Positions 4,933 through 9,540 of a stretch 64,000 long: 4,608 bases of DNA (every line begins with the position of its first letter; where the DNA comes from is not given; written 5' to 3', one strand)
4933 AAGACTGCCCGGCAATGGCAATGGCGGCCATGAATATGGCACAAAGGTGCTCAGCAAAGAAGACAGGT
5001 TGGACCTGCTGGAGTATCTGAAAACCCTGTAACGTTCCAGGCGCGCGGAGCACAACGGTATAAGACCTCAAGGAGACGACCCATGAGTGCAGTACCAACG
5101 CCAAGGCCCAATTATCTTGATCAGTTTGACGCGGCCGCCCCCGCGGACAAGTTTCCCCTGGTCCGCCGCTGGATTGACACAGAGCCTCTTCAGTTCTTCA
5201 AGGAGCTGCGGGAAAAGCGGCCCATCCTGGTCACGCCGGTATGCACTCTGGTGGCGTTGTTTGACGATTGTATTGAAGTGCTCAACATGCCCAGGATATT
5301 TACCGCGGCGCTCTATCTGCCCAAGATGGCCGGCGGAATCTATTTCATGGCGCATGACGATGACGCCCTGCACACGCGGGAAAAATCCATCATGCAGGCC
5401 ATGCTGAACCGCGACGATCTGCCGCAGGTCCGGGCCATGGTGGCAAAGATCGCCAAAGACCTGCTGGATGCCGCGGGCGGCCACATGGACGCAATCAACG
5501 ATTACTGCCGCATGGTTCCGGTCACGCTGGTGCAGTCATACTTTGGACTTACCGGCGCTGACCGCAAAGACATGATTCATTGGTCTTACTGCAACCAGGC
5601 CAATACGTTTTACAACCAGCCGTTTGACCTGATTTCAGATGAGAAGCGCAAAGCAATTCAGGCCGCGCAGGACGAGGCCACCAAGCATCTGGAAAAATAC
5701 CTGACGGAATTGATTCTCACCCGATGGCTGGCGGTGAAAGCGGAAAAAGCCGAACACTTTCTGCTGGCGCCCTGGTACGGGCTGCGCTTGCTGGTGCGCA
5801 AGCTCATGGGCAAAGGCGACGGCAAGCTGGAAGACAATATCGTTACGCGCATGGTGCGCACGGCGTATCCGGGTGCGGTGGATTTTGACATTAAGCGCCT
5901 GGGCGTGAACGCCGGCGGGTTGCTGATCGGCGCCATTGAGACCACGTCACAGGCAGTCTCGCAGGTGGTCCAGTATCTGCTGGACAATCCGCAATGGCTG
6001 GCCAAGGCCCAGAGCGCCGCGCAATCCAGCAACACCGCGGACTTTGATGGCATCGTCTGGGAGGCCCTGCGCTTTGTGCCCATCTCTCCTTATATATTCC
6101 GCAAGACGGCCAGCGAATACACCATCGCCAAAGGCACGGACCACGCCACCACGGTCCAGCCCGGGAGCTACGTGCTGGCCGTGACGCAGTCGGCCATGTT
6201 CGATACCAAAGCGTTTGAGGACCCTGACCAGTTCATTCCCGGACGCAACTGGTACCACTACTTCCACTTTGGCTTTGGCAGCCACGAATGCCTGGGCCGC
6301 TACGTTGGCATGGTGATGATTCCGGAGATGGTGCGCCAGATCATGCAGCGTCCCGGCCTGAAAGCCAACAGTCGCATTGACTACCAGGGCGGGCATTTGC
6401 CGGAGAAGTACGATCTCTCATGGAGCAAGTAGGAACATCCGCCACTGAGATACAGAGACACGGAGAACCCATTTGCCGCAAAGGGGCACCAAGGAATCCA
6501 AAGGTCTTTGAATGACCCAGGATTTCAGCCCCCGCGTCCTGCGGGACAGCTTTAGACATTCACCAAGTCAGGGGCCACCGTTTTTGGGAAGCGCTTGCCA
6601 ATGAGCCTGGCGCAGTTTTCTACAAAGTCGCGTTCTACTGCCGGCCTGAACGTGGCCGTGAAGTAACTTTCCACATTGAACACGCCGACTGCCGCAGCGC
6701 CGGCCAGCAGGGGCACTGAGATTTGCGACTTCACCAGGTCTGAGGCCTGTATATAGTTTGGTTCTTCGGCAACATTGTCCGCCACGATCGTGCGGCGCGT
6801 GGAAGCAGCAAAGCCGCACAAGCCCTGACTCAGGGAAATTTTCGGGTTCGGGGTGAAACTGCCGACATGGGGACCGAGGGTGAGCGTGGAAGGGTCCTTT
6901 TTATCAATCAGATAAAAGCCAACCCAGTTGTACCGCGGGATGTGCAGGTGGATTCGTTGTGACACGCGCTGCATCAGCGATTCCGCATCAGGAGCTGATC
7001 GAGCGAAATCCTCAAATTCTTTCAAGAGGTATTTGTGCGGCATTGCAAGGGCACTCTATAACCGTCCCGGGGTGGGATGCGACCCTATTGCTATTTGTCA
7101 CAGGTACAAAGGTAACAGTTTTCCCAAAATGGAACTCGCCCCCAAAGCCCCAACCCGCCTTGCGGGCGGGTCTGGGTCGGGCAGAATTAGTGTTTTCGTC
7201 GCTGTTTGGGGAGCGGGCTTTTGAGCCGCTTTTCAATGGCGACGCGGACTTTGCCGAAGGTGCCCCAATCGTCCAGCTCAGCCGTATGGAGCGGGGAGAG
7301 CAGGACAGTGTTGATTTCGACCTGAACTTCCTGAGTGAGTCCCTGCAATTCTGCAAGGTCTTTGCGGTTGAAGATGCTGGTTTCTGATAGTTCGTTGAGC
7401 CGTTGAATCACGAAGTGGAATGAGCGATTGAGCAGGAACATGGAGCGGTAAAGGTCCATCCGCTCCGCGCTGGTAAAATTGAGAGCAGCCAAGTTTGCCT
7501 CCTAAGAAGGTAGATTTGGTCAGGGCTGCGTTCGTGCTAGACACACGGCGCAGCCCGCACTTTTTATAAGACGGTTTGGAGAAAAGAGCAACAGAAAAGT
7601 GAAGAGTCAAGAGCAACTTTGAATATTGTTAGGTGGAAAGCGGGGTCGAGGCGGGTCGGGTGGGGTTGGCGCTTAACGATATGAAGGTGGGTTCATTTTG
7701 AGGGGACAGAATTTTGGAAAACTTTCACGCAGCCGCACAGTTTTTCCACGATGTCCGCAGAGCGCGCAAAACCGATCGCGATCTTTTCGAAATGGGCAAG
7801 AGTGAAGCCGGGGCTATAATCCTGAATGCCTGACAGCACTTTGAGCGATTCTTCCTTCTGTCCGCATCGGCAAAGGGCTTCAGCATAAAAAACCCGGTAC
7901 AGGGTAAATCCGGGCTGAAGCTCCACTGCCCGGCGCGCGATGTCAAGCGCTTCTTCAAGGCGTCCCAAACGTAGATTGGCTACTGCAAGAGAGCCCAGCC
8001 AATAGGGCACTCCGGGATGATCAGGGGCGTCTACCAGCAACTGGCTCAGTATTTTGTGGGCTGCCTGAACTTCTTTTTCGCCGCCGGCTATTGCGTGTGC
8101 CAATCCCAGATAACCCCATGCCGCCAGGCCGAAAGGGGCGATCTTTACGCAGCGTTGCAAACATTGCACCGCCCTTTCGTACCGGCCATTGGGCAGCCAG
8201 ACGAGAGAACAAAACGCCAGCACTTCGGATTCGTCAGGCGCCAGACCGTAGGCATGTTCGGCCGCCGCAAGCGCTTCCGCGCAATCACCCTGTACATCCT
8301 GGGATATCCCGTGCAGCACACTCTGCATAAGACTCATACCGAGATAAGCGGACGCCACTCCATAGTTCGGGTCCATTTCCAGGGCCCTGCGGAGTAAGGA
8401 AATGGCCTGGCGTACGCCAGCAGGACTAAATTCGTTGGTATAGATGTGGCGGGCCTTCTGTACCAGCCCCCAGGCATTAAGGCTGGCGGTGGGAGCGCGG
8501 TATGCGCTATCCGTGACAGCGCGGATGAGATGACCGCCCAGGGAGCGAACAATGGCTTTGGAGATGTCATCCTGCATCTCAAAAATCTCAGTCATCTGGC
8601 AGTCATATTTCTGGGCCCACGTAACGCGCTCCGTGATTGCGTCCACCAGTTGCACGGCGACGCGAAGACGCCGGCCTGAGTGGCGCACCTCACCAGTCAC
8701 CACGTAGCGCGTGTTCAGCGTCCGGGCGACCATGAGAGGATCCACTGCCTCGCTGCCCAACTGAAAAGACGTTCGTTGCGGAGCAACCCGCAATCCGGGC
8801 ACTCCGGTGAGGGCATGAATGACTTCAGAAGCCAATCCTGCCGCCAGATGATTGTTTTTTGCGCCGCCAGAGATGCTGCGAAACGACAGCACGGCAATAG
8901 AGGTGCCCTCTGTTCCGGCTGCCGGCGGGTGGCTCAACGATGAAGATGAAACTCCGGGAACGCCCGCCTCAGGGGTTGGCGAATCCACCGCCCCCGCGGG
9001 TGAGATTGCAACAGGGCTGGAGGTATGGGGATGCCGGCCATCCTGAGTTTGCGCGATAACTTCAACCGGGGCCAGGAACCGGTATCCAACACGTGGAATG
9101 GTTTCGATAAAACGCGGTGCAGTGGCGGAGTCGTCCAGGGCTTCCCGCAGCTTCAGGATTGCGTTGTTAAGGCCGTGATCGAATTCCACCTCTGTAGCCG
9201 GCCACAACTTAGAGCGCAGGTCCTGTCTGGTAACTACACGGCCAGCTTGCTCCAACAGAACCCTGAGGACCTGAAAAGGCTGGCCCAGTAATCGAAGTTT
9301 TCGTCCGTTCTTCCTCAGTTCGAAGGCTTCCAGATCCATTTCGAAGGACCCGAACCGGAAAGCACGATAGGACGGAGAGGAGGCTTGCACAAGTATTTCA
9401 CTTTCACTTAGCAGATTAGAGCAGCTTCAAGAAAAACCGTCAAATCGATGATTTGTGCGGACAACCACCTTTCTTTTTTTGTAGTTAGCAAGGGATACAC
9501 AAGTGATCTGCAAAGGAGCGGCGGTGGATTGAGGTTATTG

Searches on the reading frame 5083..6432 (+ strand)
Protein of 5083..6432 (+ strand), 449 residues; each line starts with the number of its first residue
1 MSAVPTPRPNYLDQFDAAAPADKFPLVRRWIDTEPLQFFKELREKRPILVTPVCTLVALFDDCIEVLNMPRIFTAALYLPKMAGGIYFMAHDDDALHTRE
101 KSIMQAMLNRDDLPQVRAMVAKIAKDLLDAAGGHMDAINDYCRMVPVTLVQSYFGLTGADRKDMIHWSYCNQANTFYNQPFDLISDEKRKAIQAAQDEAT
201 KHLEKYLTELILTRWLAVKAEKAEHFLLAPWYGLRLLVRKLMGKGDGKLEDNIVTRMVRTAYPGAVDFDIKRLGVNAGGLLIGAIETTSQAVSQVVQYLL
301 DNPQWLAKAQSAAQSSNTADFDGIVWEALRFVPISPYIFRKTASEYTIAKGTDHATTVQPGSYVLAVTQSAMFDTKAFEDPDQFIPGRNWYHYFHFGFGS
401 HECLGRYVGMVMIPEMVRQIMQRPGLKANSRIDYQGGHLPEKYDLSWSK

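Call 64: search_protein_families(library=pfam, proteins=[window:5083-6432:+], max_evalue=0.00001)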
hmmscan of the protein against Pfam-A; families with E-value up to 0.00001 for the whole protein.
window:5083-6432:+ (449 aa): 1 family
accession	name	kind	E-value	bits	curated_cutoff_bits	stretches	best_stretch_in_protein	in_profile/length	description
PF00067.27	p450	-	1.5e-15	57.4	22.8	1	170-423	151-431/462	Cytochrome P450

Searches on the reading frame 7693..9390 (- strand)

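Call 64: search_protein_families(library=pfam, proteins=[window:7693-9390:-], max_evalue=0.00001)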
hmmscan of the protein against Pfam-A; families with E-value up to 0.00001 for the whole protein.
window:7693-9390:- (565 aa): 9 families
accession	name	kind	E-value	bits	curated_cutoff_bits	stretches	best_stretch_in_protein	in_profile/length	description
PF00486.34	Trans_reg_C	-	1.4e-16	60.7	26.2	1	30-105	2-77/77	Transcriptional regulatory protein, C terminal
PF14559.12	TPR_19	-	3.6e-16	59.7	25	0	474-527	3-56/68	Tetratricopeptide repeat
PF13428.12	TPR_14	-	4.5e-11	42.7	23.5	0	467-504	6-43/44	Tetratricopeptide repeat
PF13432.12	TPR_16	-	7.6e-11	42.7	32.7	0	442-494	14-63/65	Tetratricopeptide repeat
PF00515.34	TPR_1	-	4.5e-10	39.4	27.8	0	465-495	4-34/34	Tetratricopeptide repeat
PF07719.23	TPR_2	-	1.5e-09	37.6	27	0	466-494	5-33/34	Tetratricopeptide repeat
PF13181.12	TPR_8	-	3.1e-09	36.7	25.7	0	401-419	14-32/34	Tetratricopeptide repeat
PF13424.12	TPR_12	-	1.2e-07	32.3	30.1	0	453-492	31-75/77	Tetratricopeptide repeat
PF23914.1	TPR_CcmH_CycH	-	1.3e-07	32.1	42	0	471-514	59-102/158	Cytochrome c-type biogenesis protein H TPR domain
